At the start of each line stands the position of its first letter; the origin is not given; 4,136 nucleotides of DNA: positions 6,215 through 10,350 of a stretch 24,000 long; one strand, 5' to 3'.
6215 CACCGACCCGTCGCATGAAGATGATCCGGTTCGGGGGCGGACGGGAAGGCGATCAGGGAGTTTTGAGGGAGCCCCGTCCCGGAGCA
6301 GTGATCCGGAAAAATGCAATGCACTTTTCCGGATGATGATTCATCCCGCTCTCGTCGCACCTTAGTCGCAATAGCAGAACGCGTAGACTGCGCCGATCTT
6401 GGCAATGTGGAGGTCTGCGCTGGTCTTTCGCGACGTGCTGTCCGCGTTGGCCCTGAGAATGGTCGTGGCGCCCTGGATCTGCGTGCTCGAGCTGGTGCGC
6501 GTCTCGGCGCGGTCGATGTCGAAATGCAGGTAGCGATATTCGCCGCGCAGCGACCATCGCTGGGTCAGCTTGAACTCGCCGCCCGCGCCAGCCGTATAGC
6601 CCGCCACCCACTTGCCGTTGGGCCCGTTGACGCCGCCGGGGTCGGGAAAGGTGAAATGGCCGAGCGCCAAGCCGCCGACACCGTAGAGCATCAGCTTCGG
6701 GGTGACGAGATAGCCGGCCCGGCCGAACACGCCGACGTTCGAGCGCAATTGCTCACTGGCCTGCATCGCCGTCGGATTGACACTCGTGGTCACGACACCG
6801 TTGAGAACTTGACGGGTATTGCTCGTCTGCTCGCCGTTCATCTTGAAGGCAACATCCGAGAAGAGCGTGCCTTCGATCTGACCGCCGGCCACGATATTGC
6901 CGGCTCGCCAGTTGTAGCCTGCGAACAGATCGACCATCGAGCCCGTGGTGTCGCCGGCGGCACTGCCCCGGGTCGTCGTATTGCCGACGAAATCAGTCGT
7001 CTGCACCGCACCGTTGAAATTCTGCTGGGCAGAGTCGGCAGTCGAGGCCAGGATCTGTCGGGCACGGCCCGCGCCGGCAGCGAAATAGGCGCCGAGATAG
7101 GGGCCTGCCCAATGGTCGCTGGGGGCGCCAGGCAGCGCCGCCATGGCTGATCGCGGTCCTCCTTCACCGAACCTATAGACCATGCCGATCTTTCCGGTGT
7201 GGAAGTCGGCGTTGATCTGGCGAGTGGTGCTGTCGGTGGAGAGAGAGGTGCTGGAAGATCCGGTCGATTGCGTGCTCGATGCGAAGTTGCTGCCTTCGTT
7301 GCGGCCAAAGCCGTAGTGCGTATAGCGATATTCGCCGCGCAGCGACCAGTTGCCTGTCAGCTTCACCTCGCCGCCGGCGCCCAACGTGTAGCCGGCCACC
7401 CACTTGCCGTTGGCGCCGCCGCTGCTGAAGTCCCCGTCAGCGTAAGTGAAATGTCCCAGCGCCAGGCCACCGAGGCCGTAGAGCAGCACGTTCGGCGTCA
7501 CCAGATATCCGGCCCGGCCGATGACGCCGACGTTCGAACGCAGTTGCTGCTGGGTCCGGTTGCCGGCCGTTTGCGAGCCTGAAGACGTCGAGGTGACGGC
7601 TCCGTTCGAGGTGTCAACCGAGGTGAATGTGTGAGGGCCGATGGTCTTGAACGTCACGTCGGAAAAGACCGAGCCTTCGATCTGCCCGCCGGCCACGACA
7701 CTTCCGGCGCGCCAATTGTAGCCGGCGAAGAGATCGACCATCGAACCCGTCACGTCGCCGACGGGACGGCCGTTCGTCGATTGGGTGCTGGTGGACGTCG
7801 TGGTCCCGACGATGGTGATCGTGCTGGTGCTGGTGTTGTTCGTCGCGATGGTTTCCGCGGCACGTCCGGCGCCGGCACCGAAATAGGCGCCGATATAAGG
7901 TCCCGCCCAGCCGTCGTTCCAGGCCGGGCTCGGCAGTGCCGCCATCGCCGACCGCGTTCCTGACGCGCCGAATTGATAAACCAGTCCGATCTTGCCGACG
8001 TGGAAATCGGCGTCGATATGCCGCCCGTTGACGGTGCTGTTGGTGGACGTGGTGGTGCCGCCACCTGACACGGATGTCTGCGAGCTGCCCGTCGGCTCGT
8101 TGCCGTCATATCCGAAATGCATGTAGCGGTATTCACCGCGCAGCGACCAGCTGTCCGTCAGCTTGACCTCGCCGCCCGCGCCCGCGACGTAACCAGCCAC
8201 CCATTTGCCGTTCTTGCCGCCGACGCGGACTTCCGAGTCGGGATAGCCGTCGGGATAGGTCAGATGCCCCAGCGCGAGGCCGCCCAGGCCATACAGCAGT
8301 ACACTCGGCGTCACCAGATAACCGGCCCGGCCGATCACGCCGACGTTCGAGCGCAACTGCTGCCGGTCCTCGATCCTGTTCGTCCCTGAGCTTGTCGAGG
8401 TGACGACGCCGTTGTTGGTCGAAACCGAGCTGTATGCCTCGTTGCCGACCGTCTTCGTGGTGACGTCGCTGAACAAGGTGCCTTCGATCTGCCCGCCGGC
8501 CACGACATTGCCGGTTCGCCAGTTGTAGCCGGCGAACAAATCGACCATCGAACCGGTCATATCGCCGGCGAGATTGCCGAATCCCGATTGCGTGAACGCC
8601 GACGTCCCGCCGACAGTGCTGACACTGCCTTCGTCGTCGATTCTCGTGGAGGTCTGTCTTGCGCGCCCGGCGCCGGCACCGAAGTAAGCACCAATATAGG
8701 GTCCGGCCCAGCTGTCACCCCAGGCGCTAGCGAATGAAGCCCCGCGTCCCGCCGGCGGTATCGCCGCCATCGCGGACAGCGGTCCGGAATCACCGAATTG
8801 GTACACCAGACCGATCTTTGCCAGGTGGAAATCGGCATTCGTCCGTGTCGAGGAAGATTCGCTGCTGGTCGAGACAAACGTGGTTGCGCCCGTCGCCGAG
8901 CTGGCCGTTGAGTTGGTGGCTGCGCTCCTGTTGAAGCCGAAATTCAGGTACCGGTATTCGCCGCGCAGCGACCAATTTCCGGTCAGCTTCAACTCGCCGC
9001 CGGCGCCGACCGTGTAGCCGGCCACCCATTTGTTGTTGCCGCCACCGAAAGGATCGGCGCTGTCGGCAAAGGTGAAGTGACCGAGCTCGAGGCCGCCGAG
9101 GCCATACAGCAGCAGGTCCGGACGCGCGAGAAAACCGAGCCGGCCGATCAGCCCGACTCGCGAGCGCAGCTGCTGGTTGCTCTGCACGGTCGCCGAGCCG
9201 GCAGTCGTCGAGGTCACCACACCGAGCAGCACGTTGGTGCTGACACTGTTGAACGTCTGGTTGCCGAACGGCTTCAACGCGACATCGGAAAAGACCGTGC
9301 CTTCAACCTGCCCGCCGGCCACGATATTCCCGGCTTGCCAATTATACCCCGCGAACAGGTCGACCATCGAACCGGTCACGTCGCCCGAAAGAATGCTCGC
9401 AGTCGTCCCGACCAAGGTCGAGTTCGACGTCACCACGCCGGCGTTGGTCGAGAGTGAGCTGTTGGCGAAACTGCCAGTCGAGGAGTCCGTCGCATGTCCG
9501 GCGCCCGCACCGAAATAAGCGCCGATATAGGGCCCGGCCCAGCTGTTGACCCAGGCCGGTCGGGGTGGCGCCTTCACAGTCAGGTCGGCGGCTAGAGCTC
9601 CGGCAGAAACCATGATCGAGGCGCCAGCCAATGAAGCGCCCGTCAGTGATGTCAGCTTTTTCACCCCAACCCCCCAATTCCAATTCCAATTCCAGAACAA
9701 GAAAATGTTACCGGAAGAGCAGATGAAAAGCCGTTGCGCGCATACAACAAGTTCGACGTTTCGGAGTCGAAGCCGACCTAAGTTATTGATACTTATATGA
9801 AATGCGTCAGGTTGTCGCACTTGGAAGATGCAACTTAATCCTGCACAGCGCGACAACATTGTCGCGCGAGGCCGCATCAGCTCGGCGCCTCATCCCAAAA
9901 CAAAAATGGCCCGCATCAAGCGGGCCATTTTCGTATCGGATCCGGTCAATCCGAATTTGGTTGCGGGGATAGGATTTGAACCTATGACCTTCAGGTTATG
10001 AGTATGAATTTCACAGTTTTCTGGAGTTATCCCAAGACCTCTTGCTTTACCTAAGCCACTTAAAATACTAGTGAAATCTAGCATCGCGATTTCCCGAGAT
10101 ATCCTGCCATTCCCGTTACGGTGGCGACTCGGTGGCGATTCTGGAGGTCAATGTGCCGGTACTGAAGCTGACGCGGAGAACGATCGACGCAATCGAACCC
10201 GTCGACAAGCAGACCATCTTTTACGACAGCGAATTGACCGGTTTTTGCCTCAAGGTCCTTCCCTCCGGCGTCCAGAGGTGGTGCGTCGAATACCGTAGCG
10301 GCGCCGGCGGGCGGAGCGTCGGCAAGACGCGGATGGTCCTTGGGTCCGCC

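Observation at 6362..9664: One ORF encodes four tandem Omp25/OmpA-like beta-barrel modules (a poly-barrel outer-membrane protein)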

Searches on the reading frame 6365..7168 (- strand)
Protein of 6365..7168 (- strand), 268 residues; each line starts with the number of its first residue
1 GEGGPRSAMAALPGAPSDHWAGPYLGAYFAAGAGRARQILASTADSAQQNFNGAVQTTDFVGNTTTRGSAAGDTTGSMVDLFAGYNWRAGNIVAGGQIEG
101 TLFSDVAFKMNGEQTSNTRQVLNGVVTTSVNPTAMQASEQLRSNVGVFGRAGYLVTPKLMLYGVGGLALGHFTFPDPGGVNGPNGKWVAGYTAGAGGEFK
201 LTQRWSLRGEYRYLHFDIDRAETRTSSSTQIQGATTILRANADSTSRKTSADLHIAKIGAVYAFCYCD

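Call 72: search_protein_families(library=pfam, proteins=[window:6365-7168:-], max_evalue=0.001)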
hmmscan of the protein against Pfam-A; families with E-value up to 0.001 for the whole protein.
window:6365-7168:- (268 aa): 2 families
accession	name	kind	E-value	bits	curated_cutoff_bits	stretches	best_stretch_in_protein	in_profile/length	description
PF13505.12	OMP_b-brl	-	1.1e-05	26.1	28.7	1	41-225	9-158/175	Outer membrane protein beta-barrel domain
PF01389.23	OmpA_membrane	-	0.0001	22.6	21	1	145-233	77-161/180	OmpA-like transmembrane domain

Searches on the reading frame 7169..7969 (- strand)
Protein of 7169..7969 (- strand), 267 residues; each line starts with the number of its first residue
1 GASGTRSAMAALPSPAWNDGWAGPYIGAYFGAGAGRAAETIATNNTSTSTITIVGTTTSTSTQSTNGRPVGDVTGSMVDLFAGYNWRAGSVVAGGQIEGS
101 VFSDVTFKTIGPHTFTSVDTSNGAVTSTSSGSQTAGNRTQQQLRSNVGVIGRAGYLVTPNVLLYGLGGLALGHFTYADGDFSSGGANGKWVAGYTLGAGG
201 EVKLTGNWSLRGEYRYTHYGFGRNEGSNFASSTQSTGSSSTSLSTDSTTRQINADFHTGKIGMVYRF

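Call 36: find_homologous_proteins(query=window:7169-7969:-, max_evalue=0.000001)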
Query window:7169-7969:- (267 aa): 43 proteins with E <= 0.000001 among 8000 candidates.
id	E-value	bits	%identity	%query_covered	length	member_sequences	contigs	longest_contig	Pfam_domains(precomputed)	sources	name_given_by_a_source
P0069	2.5e-151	521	56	98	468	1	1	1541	PF13505.13,PF01389.24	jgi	jgi:opacity protein-like surface antigen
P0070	1.0e-145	502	54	98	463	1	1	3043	PF13505.13,PF01389.24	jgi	jgi:opacity protein-like surface antigen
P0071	2.0e-136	472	64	97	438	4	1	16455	PF13505.13,PF01389.24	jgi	jgi:opacity protein-like surface antigen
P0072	9.3e-102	358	57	100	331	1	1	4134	PF13505.13,PF01389.24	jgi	jgi:opacity protein-like surface antigen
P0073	2.1e-101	357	63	97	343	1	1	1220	PF13505.13,PF01389.24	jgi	jgi:opacity protein-like surface antigen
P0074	3.3e-97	343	54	99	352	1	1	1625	PF13505.13,PF01389.24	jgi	jgi:opacity protein-like surface antigen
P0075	2.0e-87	311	61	97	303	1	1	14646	PF13505.13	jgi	jgi:opacity protein-like surface antigen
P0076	1.8e-86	308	64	91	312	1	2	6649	PF13505.13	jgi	jgi:opacity protein-like surface antigen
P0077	3.4e-83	297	44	98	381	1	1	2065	PF13505.13,PF01389.24,PF13568.13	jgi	-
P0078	1.9e-80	288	43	93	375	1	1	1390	PF13505.13,PF01389.24,PF13568.13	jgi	-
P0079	3.4e-80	287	58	100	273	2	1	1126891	PF13505.13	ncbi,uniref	ncbi:outer membrane protein [Bradyrhizobium tunisiense]|uniref:outer membrane protein n=1 Tax=Bradyr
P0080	2.2e-78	281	59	79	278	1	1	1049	PF13505.13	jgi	jgi:opacity protein-like surface antigen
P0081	7.2e-78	280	59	91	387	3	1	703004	PF13505.13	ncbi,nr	ncbi:MAG TPA: hypothetical protein VNK51_14275 [Bradyrhizobium sp.]|nr:hypothetical protein [Bradyrh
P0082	2.8e-75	271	63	49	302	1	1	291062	PF13505.13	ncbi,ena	-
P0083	6.1e-72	260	66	76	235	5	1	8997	PF13505.13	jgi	jgi:opacity protein-like surface antigen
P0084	1.2e-69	253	63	57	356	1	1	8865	PF13505.13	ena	-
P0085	6.4e-65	237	60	72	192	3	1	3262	PF13505.13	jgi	jgi:opacity protein-like surface antigen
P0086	1.0e-60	224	51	90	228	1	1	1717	PF13505.13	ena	-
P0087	2.0e-59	219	64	64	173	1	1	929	PF13505.13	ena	-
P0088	7.9e-58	214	42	96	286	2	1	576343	PF13505.13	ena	-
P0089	9.5e-58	214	69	45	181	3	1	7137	PF13505.13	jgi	jgi:hypothetical protein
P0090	2.1e-57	213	44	93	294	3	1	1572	PF13505.13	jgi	jgi:opacity protein-like surface antigen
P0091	1.2e-55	207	49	82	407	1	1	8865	PF13505.13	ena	-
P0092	1.6e-55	207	46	93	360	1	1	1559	PF13505.13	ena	-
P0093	2.4e-54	203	48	100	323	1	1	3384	PF13505.13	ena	-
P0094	6.3e-54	201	50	86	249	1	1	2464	PF13505.13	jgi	jgi:opacity protein-like surface antigen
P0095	3.9e-53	199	72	53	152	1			PF13505.13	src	-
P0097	1.8e-50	190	41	97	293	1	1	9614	PF13505.13,PF01389.24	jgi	jgi:opacity protein-like surface antigen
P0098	1.2e-49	187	44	97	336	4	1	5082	PF13505.13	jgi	jgi:opacity protein-like surface antigen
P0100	5.9e-44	169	40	93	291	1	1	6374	PF13505.13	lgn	-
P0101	2.1e-43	167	54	45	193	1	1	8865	PF13505.13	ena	-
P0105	1.3e-31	128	82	28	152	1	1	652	PF13505.13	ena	-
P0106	1.7e-12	66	40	38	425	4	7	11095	PF13505.13,PF03797.26,PF01389.24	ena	-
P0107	2.2e-11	62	29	97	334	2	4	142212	PF13505.13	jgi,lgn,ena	jgi:outer membrane immunogenic protein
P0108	3.2e-9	55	32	80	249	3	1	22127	PF13505.13,PF01389.24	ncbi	-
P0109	1.0e-8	53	39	40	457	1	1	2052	PF13505.13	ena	-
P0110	9.9e-8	50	33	70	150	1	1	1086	PF13505.13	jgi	-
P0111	2.4e-7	49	34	63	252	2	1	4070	PF13505.13,PF01389.24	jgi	-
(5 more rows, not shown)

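Call 54: predict_structure(alignment_id=A2)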
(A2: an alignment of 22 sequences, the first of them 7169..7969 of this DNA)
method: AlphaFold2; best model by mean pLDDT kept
length: 267 residues; sequences in the alignment: 22
mean_pLDDT: 86.0   pTM: 0.73
mean pLDDT of the five models: 86.0, 84.8, 84.3, 84.2, 79.7
residues with pLDDT >= 90: 139; 70-90: 93; 50-70: 16; < 50: 19
segments of 3 or more residues with pLDDT < 50: 1-12, 179-185
pLDDT, mean of each block of 10 residues (from residue 1): 46 56 95 93 89 85 89 93 95 96 86 90 91 73 91 96 97 75 60 97 94 96 81 81 87 94 95
secondary structure, 60 per line:
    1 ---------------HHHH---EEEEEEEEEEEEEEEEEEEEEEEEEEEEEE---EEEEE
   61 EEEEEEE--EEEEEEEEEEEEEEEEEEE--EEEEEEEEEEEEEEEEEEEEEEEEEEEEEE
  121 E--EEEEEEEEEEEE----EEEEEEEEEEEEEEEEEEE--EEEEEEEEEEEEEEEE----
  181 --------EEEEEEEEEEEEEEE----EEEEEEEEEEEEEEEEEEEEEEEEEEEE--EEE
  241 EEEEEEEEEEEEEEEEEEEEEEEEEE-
elements in order: H16-19 E23-52 E56-67 E70-88 E91-121 E124-135 E140-158 E161-176 E189-203 E208-235 E238-266

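Call 56: fold_search(model_id=the predicted structure, library=pdb)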
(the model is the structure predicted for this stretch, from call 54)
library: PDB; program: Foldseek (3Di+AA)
matches with E <= 10: 695; with E <= 0.001: 52
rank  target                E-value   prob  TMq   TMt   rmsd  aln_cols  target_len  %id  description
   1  1uyo                  9.4e-06  1.00  0.21  0.21  23.7       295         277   12  Translocator domain of autotransporter NalP from Neisseria meningitidis (released 2004-03-19)
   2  6z37                  1.6e-05  0.96  0.17  0.12  24.1       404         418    9  TodX monoaromatic hydrocarbon channel deltaS2 mutant (released 2020-11-04)
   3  3dwo                  4.6e-05  0.90  0.19  0.14  27.1       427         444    9  Crystal structure of a Pseudomonas aeruginosa FadL homologue (released 2008-12-16)
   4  3bs0_A                5.7e-05  0.90  0.17  0.12  24.1       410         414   10  Crystal structure of the P. putida toluene transporter TodX (released 2008-06-10)
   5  4d5b_B                6.3e-05  0.98  0.22  0.20  23.5       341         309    9  Crystal structure of CymA from Klebsiella oxytoca (released 2015-06-03)
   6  3pgs_B                6.3e-05  0.82  0.18  0.13  26.1       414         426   10  Phe3Gly mutant of EcFadL (released 2011-05-25)
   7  4d5d_A                7.0e-05  0.97  0.22  0.20  25.2       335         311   10  Crystal structure of CymA from Klebsiella oxytoca (released 2015-06-03)
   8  4v3g_A                7.4e-05  0.98  0.22  0.19  23.5       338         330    8  Crystal structure of CymA from Klebsiella oxytoca (released 2015-06-03)
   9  4d5b_A                7.8e-05  0.98  0.22  0.20  25.3       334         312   10  Crystal structure of CymA from Klebsiella oxytoca (released 2015-06-03)
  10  2x4m_C                9.1e-05  1.00  0.39  0.37  16.9       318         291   13  Yersinia Pestis Plasminogen Activator Pla (released 2010-07-28)
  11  4v3g_B                9.1e-05  0.98  0.23  0.19  24.8       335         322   10  Crystal structure of CymA from Klebsiella oxytoca (released 2015-06-03)
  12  4v3h_B                9.1e-05  0.80  0.17  0.16  26.7       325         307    8  Crystal structure of CymA from Klebsiella oxytoca (released 2015-06-03)
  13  4dcb_A                1.1e-04  1.00  0.35  0.34  17.8       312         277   10  Y. pestis Plasminogen Activator Pla in Complex with Human Plasminogen Activation Loop Peptide ALP11 (released 2012-06-06)
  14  1k24                  1.1e-04  1.00  0.31  0.33  18.5       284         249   10  Crystal Structure of the OpcA Outer Membrane Adhesin/Invasin from Neisseria meningitidis (released 2002-03-27)
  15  2r4n_A                1.3e-04  0.69  0.16  0.11  25.6       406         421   10  Crystal structure of the long-chain fatty acid transporter FadL mutant N33A (released 2008-09-16)
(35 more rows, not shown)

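Call 57: search_solved_structures(query=A2, max_evalue=0.01)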
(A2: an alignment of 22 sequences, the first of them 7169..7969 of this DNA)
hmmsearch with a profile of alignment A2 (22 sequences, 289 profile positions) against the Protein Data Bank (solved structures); distinct sequences matched with E-value up to 0.01: 0.

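Call 72: search_protein_families(library=pfam, proteins=[window:7169-7969:-], max_evalue=0.001)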
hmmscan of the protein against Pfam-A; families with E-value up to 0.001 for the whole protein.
window:7169-7969:- (267 aa): 1 family
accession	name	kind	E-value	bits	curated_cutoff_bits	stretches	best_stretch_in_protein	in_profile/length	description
PF13505.12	OMP_b-brl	-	4.2e-07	30.7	28.7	1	9-244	6-158/175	Outer membrane protein beta-barrel domain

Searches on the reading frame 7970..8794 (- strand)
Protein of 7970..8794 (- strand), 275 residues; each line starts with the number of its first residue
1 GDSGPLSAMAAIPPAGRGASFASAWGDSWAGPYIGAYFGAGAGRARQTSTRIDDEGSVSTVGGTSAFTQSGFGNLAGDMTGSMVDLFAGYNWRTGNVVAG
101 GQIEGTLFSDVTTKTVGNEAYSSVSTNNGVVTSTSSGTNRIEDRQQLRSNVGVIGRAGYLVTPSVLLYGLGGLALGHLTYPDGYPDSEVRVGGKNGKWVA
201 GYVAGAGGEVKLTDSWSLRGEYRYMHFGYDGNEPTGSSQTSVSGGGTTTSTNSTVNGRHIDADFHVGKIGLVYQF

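Call 72: search_protein_families(library=pfam, proteins=[window:7970-8794:-], max_evalue=0.001)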
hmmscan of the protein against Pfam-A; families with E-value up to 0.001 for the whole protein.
window:7970-8794:- (275 aa): 2 families
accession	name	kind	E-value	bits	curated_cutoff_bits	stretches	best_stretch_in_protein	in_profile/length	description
PF13505.12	OMP_b-brl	-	4e-06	27.5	28.7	1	60-242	23-158/175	Outer membrane protein beta-barrel domain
PF01389.23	OmpA_membrane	-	0.0004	20.6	21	0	114-226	68-150/180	OmpA-like transmembrane domain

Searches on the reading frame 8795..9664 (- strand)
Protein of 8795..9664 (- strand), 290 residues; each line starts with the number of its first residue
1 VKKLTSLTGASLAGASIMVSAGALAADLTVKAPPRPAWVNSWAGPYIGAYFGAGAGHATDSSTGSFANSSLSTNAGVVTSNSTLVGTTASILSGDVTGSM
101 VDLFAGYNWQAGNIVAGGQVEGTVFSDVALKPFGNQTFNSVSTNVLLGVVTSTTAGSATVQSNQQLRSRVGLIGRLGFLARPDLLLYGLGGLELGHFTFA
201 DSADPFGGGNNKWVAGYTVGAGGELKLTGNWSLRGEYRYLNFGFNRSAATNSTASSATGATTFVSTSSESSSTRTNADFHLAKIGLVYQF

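Call 72: search_protein_families(library=pfam, proteins=[window:8795-9664:-], max_evalue=0.001)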
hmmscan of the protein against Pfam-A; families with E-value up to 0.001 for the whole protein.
window:8795-9664:- (290 aa): 1 family
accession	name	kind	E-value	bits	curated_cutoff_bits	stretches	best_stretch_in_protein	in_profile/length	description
PF13505.12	OMP_b-brl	-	1.1e-06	29.4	28.7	1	23-290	13-175/175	Outer membrane protein beta-barrel domain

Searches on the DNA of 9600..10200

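Call 52: search_rna_families(source=window, start=9600, end=10200, threshold=evalue, max_evalue=1)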
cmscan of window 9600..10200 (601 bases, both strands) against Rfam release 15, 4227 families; matches with E-value up to 1: 4.
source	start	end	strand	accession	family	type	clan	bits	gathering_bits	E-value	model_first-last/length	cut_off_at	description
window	9900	9985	-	RF00506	Thr_leader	Cis-reg; leader;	-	23.9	55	0.034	1-118/118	no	Threonine operon leader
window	9845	9934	+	RF00506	Thr_leader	Cis-reg; leader;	-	21.6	55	0.12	1-118/118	no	Threonine operon leader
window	9968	10059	-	RF00005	tRNA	Gene; tRNA;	CL00001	21.5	29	0.067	7-64/71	no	tRNA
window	9864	9941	+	RF00519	suhB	Gene; sRNA;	CL00108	17.4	41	0.52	1-77/77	no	Makes More Granules Regulator RNA (mmgR)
